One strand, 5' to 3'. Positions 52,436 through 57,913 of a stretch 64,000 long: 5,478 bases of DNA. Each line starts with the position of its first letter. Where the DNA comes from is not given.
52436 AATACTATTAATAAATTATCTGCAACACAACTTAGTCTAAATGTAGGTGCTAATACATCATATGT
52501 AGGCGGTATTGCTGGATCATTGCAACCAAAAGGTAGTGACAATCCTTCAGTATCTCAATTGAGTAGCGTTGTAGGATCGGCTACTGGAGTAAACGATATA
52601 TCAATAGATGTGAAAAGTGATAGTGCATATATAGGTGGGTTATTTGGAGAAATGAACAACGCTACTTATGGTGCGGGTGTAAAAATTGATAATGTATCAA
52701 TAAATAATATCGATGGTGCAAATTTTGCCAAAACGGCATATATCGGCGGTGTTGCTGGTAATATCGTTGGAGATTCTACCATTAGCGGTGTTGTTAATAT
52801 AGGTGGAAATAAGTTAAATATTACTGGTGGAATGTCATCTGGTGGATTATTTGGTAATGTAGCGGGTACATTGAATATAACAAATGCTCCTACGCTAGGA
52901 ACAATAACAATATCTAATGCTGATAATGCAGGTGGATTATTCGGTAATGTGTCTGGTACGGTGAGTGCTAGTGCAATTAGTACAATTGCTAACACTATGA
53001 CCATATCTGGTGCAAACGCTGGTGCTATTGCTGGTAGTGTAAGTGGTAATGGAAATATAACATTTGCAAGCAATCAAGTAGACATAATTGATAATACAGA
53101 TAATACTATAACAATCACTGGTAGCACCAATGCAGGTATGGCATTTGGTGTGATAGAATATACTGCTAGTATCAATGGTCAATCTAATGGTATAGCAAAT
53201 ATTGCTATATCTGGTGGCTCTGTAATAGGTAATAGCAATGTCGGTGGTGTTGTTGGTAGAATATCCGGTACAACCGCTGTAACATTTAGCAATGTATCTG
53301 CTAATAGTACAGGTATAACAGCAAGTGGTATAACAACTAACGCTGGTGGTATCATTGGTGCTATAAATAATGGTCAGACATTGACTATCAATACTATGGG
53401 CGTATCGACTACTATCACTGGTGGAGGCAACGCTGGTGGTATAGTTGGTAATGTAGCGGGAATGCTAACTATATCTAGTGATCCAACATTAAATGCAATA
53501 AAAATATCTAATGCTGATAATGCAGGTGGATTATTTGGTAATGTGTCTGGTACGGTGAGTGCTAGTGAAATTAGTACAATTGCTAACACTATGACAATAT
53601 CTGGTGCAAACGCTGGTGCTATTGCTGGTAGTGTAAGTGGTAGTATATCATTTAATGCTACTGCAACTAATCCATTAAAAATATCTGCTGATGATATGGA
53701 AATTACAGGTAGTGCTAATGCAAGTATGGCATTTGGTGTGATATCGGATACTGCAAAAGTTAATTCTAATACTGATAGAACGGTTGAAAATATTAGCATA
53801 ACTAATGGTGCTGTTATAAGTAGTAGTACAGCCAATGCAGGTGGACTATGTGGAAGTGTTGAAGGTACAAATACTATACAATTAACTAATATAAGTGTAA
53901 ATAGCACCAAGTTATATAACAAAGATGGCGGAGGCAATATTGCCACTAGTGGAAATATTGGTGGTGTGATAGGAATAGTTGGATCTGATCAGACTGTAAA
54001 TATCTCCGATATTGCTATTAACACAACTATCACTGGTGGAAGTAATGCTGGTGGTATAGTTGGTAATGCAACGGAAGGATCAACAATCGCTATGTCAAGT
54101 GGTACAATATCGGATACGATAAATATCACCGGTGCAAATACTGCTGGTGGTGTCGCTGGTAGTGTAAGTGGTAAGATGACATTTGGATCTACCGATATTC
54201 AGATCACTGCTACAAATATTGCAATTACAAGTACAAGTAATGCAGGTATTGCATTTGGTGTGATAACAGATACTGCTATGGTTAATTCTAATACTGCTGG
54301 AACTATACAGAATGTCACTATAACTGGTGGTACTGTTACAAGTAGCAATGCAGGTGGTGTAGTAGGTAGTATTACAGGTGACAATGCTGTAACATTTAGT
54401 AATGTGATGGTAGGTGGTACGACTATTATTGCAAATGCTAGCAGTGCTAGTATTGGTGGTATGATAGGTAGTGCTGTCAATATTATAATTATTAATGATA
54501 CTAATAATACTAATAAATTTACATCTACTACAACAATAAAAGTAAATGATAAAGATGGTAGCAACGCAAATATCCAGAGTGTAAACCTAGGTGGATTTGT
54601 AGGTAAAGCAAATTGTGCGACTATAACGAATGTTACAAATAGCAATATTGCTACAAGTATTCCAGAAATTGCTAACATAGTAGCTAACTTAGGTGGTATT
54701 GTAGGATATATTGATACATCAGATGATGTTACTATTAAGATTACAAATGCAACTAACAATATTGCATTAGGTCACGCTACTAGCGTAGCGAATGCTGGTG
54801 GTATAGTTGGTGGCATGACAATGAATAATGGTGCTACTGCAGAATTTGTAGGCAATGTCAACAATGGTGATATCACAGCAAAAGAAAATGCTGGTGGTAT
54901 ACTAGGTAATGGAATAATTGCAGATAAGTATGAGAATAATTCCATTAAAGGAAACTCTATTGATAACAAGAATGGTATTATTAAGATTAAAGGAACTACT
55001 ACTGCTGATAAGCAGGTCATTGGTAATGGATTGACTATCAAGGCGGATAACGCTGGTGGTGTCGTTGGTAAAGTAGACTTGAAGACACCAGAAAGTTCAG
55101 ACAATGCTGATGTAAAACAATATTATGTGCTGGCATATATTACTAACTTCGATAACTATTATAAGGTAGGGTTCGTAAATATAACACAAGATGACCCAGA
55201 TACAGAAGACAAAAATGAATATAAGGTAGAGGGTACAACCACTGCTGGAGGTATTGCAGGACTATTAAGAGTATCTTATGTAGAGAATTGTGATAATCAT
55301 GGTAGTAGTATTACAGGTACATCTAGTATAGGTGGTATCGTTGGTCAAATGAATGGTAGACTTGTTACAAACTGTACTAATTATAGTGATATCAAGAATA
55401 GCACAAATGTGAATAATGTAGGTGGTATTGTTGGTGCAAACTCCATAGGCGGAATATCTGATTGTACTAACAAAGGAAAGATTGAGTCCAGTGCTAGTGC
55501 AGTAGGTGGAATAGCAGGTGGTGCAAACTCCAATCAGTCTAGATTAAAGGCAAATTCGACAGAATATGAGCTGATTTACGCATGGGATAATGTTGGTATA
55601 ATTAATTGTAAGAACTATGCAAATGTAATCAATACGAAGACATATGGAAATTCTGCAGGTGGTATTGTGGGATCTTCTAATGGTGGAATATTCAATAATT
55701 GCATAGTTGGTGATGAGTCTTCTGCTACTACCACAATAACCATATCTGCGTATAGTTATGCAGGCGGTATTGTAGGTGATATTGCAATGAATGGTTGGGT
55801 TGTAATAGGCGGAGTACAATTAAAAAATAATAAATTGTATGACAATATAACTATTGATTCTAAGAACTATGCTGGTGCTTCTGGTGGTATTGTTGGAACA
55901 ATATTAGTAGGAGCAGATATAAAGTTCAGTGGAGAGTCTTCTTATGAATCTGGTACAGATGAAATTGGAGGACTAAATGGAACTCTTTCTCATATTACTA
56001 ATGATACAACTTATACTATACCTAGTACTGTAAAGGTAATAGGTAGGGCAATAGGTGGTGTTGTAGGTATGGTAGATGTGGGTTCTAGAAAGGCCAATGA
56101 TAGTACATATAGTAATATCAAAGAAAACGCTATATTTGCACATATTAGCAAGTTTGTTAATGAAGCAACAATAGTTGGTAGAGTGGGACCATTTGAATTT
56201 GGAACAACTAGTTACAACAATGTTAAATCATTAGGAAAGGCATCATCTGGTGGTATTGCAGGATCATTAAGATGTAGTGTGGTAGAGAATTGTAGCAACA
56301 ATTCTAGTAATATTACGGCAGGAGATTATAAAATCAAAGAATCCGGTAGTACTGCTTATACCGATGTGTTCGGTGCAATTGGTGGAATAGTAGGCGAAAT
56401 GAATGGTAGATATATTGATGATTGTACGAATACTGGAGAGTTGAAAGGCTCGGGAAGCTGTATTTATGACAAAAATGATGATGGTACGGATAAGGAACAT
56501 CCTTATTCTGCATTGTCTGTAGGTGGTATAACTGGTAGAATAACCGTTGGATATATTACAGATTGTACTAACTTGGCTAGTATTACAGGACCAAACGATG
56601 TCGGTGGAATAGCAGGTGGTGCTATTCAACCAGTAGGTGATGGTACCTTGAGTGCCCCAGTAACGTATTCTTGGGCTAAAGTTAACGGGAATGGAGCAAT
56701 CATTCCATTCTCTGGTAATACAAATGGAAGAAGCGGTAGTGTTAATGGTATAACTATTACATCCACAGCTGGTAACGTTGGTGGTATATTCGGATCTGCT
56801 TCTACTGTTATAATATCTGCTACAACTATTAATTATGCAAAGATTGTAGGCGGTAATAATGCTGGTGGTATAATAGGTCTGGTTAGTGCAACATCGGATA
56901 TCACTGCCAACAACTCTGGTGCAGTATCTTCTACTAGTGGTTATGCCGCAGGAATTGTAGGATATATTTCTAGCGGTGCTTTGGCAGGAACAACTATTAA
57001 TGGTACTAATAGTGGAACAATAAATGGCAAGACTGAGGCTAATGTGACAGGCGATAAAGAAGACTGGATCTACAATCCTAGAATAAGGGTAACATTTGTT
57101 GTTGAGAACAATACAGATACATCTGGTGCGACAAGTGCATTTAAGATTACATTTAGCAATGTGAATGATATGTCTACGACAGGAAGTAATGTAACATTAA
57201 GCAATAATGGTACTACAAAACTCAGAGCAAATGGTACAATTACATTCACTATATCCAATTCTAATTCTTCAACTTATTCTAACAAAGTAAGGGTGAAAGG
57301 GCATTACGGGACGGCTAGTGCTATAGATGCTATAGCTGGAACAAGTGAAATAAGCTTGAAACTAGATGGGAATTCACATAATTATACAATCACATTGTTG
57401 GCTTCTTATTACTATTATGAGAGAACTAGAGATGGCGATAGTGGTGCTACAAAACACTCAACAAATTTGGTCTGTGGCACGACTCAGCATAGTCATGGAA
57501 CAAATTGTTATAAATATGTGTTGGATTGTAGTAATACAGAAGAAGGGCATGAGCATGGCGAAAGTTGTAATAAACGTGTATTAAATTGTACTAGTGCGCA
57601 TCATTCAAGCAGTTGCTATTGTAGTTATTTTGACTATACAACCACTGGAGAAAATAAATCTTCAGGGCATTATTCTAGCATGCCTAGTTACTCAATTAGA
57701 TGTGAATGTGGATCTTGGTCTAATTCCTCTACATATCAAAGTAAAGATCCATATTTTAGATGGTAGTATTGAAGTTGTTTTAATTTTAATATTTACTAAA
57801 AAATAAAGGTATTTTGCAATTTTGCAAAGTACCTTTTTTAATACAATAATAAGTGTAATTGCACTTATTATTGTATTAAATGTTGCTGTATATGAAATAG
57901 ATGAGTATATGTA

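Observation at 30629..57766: Single 27.1-kb gene encoding a 9,045-aa GLUG-repeat lipoprotein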

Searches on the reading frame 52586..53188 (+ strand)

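Call 79: search_protein_families(library=pfam, proteins=[window:52586-53188:+], max_evalue=10)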
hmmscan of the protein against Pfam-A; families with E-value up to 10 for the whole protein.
window:52586-53188:+ (201 aa): 2 families
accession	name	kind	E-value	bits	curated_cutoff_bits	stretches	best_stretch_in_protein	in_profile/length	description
PF12971.12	NAGLU_N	-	0.27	11.5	28.3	1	168-193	34-59/82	Alpha-N-acetylglucosaminidase (NAGLU) N-terminal domain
PF19535.4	DUF6060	-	0.27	11.2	26.5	1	123-187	42-105/171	Family of unknown function (DUF6060)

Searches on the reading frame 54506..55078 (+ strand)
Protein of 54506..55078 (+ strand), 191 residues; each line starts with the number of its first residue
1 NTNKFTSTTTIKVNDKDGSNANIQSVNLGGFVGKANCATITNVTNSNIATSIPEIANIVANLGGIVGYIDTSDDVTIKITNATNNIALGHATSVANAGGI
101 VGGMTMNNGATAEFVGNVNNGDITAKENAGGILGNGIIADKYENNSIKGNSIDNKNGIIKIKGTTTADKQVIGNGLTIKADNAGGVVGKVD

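Call 79: search_protein_families(library=pfam, proteins=[window:54506-55078:+], max_evalue=10)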
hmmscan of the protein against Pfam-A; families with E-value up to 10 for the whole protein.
window:54506-55078:+ (191 aa): 1 family
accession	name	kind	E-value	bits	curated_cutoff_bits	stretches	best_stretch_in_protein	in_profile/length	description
PF07581.17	Glug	-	0.037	14.9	20.5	2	26-47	3-25/28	The GLUG motif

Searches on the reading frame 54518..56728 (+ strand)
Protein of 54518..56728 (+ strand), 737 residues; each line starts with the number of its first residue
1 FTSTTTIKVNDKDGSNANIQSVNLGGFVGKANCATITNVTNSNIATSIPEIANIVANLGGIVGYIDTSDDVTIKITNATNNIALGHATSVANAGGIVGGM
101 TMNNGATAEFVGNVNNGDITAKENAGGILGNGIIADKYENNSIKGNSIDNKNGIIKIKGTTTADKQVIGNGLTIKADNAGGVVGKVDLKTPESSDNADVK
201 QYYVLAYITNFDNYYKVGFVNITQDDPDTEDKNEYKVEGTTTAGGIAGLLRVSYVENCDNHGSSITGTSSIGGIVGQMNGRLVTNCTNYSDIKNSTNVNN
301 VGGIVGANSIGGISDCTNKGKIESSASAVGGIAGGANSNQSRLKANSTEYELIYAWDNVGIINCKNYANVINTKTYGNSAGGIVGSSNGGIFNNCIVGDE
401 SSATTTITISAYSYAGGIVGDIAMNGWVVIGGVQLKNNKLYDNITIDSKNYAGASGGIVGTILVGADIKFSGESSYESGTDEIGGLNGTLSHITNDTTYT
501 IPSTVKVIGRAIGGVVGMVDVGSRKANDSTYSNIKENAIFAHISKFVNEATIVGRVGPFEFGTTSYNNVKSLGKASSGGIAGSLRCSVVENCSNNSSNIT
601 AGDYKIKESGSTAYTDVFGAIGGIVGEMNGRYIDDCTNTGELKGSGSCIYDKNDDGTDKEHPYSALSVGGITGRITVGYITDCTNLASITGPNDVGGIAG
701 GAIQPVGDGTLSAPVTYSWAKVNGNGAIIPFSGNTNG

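Call 73: predict_structure(alignment_id=A2)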
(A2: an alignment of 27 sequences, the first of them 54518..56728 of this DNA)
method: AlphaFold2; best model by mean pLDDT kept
length: 737 residues; sequences in the alignment: 27
mean_pLDDT: 51.5   pTM: 0.52
mean pLDDT of the five models: 51.5, 51.1, 49.1, 48.2, 46.3
residues with pLDDT >= 90: 58; 70-90: 139; 50-70: 104; < 50: 436
segments of 3 or more residues with pLDDT < 50: 1-143, 145-147, 151-177, 191-194, 205-239, 341-357, 402-405, 436-444, 449-456, 471-618, 704-737
pLDDT, mean of each block of 10 residues (from residue 1): 35 45 38 37 42 44 36 34 39 31 29 29 28 32 49 42 31 39 61 54 48 33 36 36 83 83 81 89 91 81 91 92 93 83 44 49 90 84 85 70 58 79 71 49 50 52 61 38 32 30 27 33 36 35 31 28 26 24 24 27 24 38 72 67 65 67 64 76 73 78 44 34 41 31
secondary structure, 60 per line:
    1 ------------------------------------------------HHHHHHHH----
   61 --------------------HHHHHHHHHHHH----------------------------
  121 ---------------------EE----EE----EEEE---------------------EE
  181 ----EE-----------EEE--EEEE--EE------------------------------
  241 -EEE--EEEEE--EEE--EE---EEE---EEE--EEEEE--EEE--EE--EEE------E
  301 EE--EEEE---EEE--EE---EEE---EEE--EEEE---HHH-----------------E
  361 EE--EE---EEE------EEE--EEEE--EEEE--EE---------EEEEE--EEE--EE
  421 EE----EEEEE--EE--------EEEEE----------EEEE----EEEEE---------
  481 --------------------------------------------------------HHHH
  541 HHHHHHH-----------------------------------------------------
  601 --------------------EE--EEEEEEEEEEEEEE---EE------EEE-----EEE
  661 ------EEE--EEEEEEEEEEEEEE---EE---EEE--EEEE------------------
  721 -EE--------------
elements in order (helices of 4 or more, strands of 3 or more residues): H49-56 H81-92 E154-157 E198-200 E203-206 E242-244 E247-251 E254-256 E264-266 E270-272 E275-279 E282-284 E291-293 E300-302 E305-308 E312-314 E322-324 E328-330 E333-336 E360-362 E370-372 E379-381 E384-387 E390-393 E407-411 E414-416 E419-422 E427-431 E444-448 E459-462 E467-471 H537-547 E625-638 E650-652 E658-660 E667-669 E672-685 E694-696 E699-702

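Call 76: fold_search(model_id=the predicted structure, library=pdb)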
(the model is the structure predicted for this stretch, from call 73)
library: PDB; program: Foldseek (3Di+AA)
matches with E <= 10: 46; with E <= 0.001: 1
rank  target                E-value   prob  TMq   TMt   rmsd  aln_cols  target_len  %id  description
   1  3n6z                  3.7e-04  1.00  0.21  0.41  11.9       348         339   16  Crystal structure of a putative immunoglobulin A1 protease (BACOVA_03286) from Bacteroides ovatus at 1.30 A resolution (released 2010-07-21)
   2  6xja_P                8.1e-02  0.98  0.21  0.13  10.5       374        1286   12  Streptococcus Pneumoniae IgA1 Protease with IgA1 substrate (released 2021-01-20)
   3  6xjb                  3.0e-01  0.87  0.21  0.13  10.5       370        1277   12  IgA1 Protease (released 2020-12-09)
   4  2bm4_A                6.8e-01  0.04  0.07  0.17  13.2       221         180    8  The Structure of MfpA (Rv3361c, C2 Crystal form). The Pentapeptide Repeat Protein from Mycobacterium tuberculosis Fold (released 2005-06-07)
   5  7uvl_P                8.1e-01  0.80  0.19  0.12   9.0       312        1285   17  IgA1 Protease with IgA1 substrate (released 2022-11-23)
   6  5cya_B                1.0e+00  0.08  0.08  0.22  11.8       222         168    9  Crystal structure of Arl2 GTPase-activating protein tubulin cofactor C (TBCC) (released 2015-08-12)
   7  5c1e                  1.1e+00  0.12  0.13  0.26  15.2       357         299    9  Crystal Structure of the Pectin Methylesterase from Aspergillus niger in Penultimately Deglycosylated Form (N-acetylgluc (released 2015-07-01)
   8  7uvk                  1.2e+00  0.80  0.18  0.11   6.4       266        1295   18  G. haemolysans IgA1 protease (released 2022-11-23)
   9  2bm4_B                1.2e+00  0.07  0.10  0.27  10.7       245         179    6  The Structure of MfpA (Rv3361c, C2 Crystal form). The Pentapeptide Repeat Protein from Mycobacterium tuberculosis Fold (released 2005-06-07)
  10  5zru_A                1.2e+00  0.07  0.12  0.15  13.9       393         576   12  Crystal structure of Agl-KA catalytic domain (released 2019-10-23)
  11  2xt4_B                1.3e+00  0.07  0.10  0.25  11.5       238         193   11  Structure of the pentapeptide repeat protein AlbG, a resistance factor for the topoisomerase poison albicidin. (released 2010-10-13)
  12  5c1c                  1.5e+00  0.09  0.13  0.25  15.2       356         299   10  Crystal Structure of the Pectin Methylesterase from Aspergillus niger in Deglycosylated Form (released 2015-07-01)
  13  5dn0                  1.5e+00  0.06  0.10  0.23  14.3       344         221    8  t1555 loop variant (released 2016-08-31)
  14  9ozd_A                1.5e+00  0.02  0.08  0.13  16.5       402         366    9  Crystal structure of the polysaccharide lyase RbmB from Vibrio cholerae bound to Vibrio Polysaccharide (released 2026-03-11)
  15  7jgj_A                1.9e+00  0.13  0.15  0.10  12.6       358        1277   10  IgA1 Protease in complex with neutralizing mAb (released 2020-12-09)
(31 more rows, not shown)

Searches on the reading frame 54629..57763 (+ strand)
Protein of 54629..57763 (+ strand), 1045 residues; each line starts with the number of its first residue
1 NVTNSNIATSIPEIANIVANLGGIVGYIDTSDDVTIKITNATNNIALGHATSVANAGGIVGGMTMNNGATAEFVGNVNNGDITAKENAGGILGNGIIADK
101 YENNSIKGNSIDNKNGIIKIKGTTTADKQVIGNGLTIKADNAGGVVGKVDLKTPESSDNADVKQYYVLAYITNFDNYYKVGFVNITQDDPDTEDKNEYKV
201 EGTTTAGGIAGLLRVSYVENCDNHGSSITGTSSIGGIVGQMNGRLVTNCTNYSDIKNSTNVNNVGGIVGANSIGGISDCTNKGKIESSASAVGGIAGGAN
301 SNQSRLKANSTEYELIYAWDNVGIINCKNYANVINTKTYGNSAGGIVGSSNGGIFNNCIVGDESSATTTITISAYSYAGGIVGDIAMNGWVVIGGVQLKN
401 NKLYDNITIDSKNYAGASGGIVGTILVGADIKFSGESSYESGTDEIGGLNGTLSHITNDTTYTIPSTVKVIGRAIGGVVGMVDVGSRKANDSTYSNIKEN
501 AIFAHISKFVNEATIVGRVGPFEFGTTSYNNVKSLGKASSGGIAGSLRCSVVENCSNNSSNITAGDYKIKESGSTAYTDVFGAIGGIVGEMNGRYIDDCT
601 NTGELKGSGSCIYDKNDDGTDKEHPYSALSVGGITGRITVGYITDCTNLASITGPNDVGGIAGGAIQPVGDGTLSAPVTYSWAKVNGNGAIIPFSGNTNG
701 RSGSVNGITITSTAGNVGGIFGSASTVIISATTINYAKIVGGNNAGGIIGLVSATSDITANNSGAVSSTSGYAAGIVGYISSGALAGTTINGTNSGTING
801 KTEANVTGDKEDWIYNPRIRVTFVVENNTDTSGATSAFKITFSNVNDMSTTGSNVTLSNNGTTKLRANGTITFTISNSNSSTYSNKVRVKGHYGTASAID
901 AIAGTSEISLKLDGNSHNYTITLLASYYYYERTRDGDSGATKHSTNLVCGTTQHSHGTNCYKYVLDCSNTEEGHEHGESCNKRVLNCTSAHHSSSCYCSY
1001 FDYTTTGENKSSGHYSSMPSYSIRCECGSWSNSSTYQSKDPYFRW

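Call 6: search_protein_families(library=pfam, proteins=[window:54629-57763:+], max_evalue=0.01)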
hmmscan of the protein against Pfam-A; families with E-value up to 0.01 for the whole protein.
window:54629-57763:+ (1045 aa): 0 families

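Call 7: search_protein_families(library=pfam, proteins=[window:54629-57763:+], max_evalue=10)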
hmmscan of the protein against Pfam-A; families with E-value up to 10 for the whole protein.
window:54629-57763:+ (1045 aa): 1 family
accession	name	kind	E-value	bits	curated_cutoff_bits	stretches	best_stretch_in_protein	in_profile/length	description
PF07581.17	Glug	-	0.014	16.2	20.5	2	262-285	3-27/28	The GLUG motif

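Call 8: search_protein_families(library=ncbifam, proteins=[window:54629-57763:+], max_evalue=1)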
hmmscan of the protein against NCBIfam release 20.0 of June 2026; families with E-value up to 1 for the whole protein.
window:54629-57763:+ (1045 aa): 0 families

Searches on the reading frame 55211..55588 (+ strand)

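Call 79: search_protein_families(library=pfam, proteins=[window:55211-55588:+], max_evalue=10)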
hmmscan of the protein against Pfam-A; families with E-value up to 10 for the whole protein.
window:55211-55588:+ (126 aa): 3 families
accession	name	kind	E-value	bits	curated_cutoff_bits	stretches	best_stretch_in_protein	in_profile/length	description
PF07581.17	Glug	-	4.3e-07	30.4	20.5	3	68-91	3-27/28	The GLUG motif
PF16960.11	HpuA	-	0.0053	16.6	29.7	1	25-75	171-221/251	Haemoglobin-haptoglobin utilisation, porphyrin transporter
PF17366.7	AGA2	-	7.8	6.7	25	1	21-38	36-53/58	A-agglutinin-binding subunit Aga2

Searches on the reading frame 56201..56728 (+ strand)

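Call 79: search_protein_families(library=pfam, proteins=[window:56201-56728:+], max_evalue=10)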
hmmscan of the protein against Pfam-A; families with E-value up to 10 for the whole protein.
window:56201-56728:+ (176 aa): 1 family
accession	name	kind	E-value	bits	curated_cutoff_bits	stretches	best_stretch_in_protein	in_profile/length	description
PF07581.17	Glug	-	0.015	16.1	20.5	2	16-39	5-28/28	The GLUG motif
